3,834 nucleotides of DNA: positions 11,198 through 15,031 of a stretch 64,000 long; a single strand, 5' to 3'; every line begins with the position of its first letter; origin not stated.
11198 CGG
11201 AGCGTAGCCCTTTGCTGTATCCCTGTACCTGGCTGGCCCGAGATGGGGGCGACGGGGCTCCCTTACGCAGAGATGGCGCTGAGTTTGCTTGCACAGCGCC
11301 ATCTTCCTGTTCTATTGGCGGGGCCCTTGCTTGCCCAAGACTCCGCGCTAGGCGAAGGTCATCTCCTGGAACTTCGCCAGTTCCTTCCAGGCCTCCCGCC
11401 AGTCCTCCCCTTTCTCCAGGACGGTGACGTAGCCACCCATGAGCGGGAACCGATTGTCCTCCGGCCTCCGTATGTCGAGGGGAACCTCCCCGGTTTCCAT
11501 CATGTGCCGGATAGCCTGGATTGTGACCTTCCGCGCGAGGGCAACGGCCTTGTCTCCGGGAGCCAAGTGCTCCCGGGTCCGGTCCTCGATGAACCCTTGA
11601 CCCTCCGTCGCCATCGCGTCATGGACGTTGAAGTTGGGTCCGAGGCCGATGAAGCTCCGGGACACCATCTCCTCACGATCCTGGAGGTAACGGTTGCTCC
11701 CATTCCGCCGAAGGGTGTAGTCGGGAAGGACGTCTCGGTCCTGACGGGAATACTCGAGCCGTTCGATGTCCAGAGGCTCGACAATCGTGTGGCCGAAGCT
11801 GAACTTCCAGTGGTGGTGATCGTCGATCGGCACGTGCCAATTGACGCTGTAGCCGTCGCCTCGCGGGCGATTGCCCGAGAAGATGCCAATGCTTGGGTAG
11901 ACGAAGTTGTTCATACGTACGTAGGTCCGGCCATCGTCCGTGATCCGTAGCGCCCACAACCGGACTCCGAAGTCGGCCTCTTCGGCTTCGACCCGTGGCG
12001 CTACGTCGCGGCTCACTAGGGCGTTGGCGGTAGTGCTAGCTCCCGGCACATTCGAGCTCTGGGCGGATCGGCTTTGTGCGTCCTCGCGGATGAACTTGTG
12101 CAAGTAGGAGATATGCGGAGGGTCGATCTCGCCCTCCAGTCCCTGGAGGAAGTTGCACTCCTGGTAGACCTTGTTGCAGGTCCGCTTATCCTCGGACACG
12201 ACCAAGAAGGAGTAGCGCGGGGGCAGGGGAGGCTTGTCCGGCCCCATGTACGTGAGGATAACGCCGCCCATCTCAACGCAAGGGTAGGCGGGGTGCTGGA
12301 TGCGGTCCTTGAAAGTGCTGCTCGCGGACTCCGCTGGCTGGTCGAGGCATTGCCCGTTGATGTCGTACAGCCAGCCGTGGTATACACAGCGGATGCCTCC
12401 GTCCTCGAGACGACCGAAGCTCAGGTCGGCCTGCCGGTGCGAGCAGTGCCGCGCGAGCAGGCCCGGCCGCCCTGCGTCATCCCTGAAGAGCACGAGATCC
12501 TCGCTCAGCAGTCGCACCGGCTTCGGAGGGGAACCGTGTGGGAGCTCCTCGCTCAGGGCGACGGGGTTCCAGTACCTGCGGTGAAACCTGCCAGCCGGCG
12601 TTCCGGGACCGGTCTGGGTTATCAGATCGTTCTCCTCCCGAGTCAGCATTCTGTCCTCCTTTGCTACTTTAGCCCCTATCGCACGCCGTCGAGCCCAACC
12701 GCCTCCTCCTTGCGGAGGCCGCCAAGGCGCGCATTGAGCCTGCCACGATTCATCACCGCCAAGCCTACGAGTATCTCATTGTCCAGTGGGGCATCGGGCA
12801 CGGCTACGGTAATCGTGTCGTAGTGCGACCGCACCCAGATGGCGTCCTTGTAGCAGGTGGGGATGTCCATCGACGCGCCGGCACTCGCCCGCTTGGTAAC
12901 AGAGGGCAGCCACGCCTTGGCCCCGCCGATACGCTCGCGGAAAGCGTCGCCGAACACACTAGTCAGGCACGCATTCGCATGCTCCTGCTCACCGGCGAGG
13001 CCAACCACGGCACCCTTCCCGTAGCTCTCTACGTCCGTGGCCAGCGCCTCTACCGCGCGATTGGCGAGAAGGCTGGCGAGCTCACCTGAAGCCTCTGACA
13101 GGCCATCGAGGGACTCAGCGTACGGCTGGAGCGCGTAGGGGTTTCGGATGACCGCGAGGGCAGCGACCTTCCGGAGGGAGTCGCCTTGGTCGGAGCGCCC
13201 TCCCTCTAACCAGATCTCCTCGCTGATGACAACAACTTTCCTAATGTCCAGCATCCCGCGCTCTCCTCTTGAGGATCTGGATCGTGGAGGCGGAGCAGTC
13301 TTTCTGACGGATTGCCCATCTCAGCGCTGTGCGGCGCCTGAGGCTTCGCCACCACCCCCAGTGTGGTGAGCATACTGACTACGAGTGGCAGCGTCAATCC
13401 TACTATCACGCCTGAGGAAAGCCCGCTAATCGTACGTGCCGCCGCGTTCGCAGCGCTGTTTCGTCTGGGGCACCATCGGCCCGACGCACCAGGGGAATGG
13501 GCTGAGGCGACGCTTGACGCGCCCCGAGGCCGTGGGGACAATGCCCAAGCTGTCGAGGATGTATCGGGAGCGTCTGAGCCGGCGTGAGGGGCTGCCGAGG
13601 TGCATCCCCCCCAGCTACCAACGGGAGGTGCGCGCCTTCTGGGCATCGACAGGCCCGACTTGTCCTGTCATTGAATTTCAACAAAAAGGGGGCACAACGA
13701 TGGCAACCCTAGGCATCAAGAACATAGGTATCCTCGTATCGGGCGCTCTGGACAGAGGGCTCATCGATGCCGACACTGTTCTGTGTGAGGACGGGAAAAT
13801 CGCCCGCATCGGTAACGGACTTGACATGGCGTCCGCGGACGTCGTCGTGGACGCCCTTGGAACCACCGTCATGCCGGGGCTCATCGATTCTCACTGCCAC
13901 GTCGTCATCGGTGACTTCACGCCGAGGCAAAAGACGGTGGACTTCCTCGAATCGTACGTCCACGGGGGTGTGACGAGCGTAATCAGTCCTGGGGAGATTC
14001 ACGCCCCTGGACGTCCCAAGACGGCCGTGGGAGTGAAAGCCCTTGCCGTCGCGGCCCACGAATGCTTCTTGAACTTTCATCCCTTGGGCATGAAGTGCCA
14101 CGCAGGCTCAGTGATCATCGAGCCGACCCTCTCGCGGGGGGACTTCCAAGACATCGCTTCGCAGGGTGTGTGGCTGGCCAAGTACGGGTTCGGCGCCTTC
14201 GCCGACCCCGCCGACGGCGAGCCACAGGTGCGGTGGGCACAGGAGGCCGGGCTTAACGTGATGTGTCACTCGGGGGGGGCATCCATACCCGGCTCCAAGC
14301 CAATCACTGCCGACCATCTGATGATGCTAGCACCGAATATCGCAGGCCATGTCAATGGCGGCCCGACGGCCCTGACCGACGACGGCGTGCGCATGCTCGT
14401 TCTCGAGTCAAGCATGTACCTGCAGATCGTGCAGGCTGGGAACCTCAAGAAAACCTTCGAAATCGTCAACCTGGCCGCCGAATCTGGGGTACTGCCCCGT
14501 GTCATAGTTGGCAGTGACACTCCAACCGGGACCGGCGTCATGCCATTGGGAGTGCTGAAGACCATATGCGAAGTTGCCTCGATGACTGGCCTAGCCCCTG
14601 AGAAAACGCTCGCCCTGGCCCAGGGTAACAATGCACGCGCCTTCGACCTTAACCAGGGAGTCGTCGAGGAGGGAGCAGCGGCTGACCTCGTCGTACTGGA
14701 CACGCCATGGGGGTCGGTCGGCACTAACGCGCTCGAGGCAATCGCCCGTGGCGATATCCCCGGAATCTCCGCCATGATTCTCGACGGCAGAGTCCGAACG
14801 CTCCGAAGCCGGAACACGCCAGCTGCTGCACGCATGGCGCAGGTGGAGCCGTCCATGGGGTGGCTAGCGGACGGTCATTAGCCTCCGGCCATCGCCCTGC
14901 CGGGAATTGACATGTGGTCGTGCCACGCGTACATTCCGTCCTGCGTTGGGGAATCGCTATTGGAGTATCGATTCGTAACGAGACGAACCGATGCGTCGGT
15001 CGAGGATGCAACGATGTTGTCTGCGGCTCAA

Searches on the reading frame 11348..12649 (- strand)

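Call 39: search_protein_families(library=pfam, proteins=[window:11348-12649:-], max_evalue=0.001)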
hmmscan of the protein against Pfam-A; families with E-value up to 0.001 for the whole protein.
window:11348-12649:- (433 aa): 2 families
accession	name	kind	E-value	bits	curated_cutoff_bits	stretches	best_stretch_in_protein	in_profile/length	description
PF19301.5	LigXa_C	-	9.8e-28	97.6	27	1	134-420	2-284/304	LigXa C-terminal domain like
PF00355.32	Rieske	-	4.3e-18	65.4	20.3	1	27-113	2-87/88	Rieske [2Fe-2S] domain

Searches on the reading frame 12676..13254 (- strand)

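Call 39: search_protein_families(library=pfam, proteins=[window:12676-13254:-], max_evalue=0.001)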
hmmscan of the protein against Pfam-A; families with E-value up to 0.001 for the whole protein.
window:12676-13254:- (192 aa): 1 family
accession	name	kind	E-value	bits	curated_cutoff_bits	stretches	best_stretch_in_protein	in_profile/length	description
PF06684.16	AA_synth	-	5.2e-60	202.3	27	1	4-178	1-175/175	Amino acid synthesis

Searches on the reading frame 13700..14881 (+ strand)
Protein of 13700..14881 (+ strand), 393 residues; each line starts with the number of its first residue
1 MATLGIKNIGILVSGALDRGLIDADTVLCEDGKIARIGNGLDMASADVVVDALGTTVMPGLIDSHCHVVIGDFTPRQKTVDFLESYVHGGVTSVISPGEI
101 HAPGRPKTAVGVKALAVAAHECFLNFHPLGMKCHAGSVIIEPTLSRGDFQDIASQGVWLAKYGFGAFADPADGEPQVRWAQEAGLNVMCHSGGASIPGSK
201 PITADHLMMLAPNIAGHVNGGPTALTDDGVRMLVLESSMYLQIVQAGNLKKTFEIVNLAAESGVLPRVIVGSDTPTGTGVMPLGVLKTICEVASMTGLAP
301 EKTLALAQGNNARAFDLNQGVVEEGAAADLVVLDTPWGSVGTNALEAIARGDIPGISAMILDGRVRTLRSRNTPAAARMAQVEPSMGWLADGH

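Call 39: search_protein_families(library=pfam, proteins=[window:13700-14881:+], max_evalue=0.001)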
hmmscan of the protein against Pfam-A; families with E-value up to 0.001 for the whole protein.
window:13700-14881:+ (393 aa): 2 families
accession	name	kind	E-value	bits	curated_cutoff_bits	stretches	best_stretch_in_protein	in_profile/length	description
PF01979.26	Amidohydro_1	-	1.6e-13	51.1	25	1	56-342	1-321/345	Amidohydrolase family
PF07969.17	Amidohydro_3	-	7.4e-09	36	29.7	1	49-69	2-22/472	Amidohydrolase family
